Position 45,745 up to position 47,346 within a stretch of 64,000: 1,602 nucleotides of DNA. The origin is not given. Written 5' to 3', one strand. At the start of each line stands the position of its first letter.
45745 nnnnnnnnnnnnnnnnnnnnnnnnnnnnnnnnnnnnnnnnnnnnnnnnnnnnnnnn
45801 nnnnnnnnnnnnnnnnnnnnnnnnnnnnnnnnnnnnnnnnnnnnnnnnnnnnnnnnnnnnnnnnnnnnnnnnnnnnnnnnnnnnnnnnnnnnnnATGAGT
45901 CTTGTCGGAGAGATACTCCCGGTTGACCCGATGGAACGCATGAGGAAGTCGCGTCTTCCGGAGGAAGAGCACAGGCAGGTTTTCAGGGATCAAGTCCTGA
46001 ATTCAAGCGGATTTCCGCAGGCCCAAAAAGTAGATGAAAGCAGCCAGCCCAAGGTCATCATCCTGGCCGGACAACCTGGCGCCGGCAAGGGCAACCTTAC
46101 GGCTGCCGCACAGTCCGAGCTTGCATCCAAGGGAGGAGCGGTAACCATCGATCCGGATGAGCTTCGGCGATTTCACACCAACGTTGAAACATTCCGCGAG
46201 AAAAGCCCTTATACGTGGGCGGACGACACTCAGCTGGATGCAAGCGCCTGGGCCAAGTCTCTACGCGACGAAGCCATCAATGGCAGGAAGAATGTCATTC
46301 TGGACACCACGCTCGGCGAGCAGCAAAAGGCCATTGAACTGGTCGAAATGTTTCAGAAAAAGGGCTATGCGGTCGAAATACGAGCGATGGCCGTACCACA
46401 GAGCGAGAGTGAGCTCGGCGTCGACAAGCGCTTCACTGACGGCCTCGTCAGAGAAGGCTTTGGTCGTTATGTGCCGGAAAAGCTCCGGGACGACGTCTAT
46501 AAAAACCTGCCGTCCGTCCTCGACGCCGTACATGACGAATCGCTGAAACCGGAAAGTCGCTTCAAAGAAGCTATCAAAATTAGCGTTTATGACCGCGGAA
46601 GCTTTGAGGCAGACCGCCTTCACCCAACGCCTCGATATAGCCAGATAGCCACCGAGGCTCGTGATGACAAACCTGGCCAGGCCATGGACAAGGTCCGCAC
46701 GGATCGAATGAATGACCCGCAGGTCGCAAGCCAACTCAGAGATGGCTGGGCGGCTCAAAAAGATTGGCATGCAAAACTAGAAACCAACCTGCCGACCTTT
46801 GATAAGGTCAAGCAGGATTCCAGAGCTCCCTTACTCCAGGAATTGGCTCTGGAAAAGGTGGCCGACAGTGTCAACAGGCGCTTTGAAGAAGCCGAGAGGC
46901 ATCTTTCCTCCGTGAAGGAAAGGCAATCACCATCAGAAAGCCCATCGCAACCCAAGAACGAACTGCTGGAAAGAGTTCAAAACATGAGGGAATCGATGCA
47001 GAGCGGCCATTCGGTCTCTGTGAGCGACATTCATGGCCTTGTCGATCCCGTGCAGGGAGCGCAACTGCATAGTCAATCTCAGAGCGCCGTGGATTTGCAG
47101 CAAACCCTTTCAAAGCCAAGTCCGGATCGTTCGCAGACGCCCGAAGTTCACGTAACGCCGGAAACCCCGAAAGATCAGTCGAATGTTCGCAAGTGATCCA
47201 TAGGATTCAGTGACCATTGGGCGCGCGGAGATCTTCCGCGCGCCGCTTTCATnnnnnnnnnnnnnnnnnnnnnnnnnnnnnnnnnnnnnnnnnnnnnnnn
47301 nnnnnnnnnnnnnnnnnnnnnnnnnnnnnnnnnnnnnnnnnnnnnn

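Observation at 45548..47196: Epsilon/zeta-type toxin-antitoxin pair whose zeta toxin carries a 160-aa low-complexity C-terminal tail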

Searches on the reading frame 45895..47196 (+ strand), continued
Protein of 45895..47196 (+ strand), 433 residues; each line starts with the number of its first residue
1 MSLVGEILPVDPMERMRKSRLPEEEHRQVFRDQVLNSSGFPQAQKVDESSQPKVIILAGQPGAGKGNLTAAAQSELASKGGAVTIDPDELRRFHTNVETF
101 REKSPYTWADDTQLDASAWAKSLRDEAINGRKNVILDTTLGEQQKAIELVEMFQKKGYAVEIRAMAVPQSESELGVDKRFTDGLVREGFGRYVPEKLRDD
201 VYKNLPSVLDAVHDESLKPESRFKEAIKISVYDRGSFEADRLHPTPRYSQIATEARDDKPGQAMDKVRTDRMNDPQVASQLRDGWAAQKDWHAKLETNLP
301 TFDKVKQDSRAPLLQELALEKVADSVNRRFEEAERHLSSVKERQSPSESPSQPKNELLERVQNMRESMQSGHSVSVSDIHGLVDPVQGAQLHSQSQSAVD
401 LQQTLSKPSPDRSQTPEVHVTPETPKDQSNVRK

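Call 33: find_related_loci(query=A1, collection=genome_contigs, flank=10000)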
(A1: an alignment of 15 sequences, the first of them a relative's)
Query A1 (433 aa) in genome_contigs; peptide patterns used: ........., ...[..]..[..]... (x = any residue, [..] = any of these).
243 stretches matched a pattern; 146 encode a relative of the query (tblastn E <= 1e-3); the best 80 are kept; 80 distinct loci.
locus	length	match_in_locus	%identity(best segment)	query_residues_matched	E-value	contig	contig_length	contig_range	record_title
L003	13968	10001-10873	48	18-333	2e-83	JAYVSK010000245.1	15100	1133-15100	MAG: Lysobacter sp. isolate GL74_DN_concoct_234_sub GL74_DN_concoct_234_sub_244, whole genome shotgun sequence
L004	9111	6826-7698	48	18-333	5e-82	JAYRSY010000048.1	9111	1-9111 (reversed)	MAG: Lysobacteraceae bacterium isolate NJ_NJASGE1bin.25 NODE_4244_length_9111_cov_12.049087, whole genome shotgun sequen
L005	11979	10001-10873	47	18-333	1e-81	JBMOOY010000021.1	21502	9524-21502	MAG: Pseudomonadota bacterium isolate Betzabe_MAG114 MAG114_21, whole genome shotgun sequence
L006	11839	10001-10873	47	18-333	7e-81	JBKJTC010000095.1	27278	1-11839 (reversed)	MAG: Lysobacteraceae bacterium isolate ant_bin.603 k117_5673244, whole genome shotgun sequence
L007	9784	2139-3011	46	18-333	7e-78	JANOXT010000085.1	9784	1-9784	MAG: Lysobacterales bacterium isolate VAR_35_metabat_170 VAR_35_k141_5101181, whole genome shotgun sequence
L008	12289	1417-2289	44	18-333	6e-76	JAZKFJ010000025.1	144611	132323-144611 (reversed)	MAG: Pseudomonadota bacterium isolate DC_HB_02_SPN181219-bin071_1 DCHB02SPN_B071_1_000000000025, whole genome shotgun se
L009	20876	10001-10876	44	17-333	3e-72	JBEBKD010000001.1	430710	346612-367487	MAG: Lysobacteraceae bacterium isolate TF_15 NODE_2_length_430710_cov_44.621754, whole genome shotgun sequence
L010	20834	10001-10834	44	26-328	9e-72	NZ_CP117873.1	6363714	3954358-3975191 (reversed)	Lysobacter enzymogenes strain Lj46 chromosome, complete genome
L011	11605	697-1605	41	15-341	1e-71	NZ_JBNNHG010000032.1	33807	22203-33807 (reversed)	Stenotrophomonas sp. NPDC077659 NPDC077659_67_H1.ctg-0032, whole genome shotgun sequence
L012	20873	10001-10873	44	18-333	1e-71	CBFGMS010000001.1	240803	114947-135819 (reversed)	MAG TPA_asm: uncultured Gammaproteobacteria bacterium isolate SRR29873487_binner13_Refined_2 genome assembly, contig: ER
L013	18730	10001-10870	44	19-333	2e-71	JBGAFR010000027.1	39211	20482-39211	MAG: Lysobacteraceae bacterium isolate MAG_MBR_H125.80 MBRH125-80_opera_contig_2677, whole genome shotgun sequence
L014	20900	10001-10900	40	4-328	4e-70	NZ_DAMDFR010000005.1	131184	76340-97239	MAG: Stenotrophomonas sp. isolate CTOTU50426 NODE_30_length_131184_cov_30.110067, whole genome shotgun sequence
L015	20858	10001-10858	41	18-328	2e-69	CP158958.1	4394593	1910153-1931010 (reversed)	Stenotrophomonas maltophilia strain STE2 chromosome, complete genome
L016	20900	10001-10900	43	18-340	2e-69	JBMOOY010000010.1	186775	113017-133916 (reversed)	MAG: Pseudomonadota bacterium isolate Betzabe_MAG114 MAG114_10, whole genome shotgun sequence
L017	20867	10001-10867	43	20-333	4e-69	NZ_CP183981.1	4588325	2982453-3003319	Stenotrophomonas maltophilia strain R-24 chromosome, complete genome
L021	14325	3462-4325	42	21-333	3e-68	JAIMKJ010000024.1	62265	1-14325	MAG: Thermomonas sp. isolate GA_180221_E-1-2-MAG-66_11 NODE_73_length_62366_cov_6.376579, whole genome shotgun sequence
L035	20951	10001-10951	38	12-352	2e-64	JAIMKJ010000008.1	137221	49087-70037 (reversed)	MAG: Thermomonas sp. isolate GA_180221_E-1-2-MAG-66_11 NODE_14_length_137235_cov_7.725434, whole genome shotgun sequence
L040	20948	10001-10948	37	16-354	3e-63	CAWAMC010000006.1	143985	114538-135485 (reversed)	MAG: uncultured Gammaproteobacteria bacterium isolate MFD04716.bin.2.62 genome assembly, contig: contig_48722, whole gen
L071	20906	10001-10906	38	21-346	2e-52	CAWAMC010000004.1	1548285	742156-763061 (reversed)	MAG: uncultured Gammaproteobacteria bacterium isolate MFD04716.bin.2.62 genome assembly, contig: contig_4434, whole geno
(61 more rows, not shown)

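Call 64: predict_structure(alignment_id=A4)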
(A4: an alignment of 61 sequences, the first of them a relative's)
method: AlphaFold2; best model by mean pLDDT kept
length: 433 residues; sequences in the alignment: 61
mean_pLDDT: 84.4   pTM: 0.77
mean pLDDT of the five models: 84.4, 84.1, 83.9, 83.7, 82.5
residues with pLDDT >= 90: 305; 70-90: 27; 50-70: 42; < 50: 59
segments of 3 or more residues with pLDDT < 50: 1-6, 383-385, 390-430
pLDDT, mean of each block of 10 residues (from residue 1): 50 90 98 98 97 98 95 96 98 98 96 98 98 98 97 98 97 98 97 95 98 95 92 81 51 65 95 96 98 98 98 96 97 98 79 65 82 62 49 44 38 39 39 41
secondary structure, 60 per line:
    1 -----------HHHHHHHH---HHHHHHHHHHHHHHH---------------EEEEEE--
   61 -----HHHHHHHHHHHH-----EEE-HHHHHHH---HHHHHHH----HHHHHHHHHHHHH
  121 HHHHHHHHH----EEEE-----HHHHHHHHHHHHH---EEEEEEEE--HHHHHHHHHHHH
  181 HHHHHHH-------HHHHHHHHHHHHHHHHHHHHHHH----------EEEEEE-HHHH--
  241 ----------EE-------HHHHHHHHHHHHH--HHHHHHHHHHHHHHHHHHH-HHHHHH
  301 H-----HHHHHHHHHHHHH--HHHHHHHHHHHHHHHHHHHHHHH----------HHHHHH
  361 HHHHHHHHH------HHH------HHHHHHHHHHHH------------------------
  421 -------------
elements in order: H12-19 H23-37 E53-58 H66-77 E83-85 H87-93 H97-103 H108-129 E134-137 H143-155 E159-166 H169-187 H195-217 E228-233 H235-238 H260-272 H275-293 H295-301 H307-319 H322-344 H355-369 H385-396

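Call 78: search_protein_families(library=padloc, proteins=[window:45895-47196:+], max_evalue=0.01)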
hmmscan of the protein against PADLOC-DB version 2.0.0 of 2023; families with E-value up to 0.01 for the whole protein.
window:45895-47196:+ (433 aa): 0 families

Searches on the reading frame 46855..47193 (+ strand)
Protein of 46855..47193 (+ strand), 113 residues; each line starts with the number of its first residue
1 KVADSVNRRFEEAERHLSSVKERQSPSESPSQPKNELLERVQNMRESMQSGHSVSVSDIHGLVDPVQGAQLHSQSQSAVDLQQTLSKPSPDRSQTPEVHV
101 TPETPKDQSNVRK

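Call 26: search_protein_families(library=pfam, proteins=[window:46885-47193:+], max_evalue=10)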
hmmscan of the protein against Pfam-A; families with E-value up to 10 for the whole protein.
seq(103 aa): 1 family
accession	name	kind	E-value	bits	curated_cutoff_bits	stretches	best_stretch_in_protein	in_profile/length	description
PF03036.21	Perilipin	-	0.0032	17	33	1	11-77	288-353/403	Perilipin family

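Call 61: search_protein_representatives(protein=window:46855-47193:+)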
Query: 113 residues. Proteins with E-value up to 0.001 (for the whole library): 5; up to 1e-10: 1; up to 1e-30: 1. The best 5 are listed.
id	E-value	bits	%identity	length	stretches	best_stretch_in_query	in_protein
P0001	8.7e-62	222.0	100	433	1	1-113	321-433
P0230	1.5e-08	51.3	35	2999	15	49-99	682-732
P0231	7.9e-06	42.6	29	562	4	33-85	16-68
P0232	2.0e-04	38.0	36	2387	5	40-83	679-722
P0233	7.4e-04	36.2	30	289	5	6-47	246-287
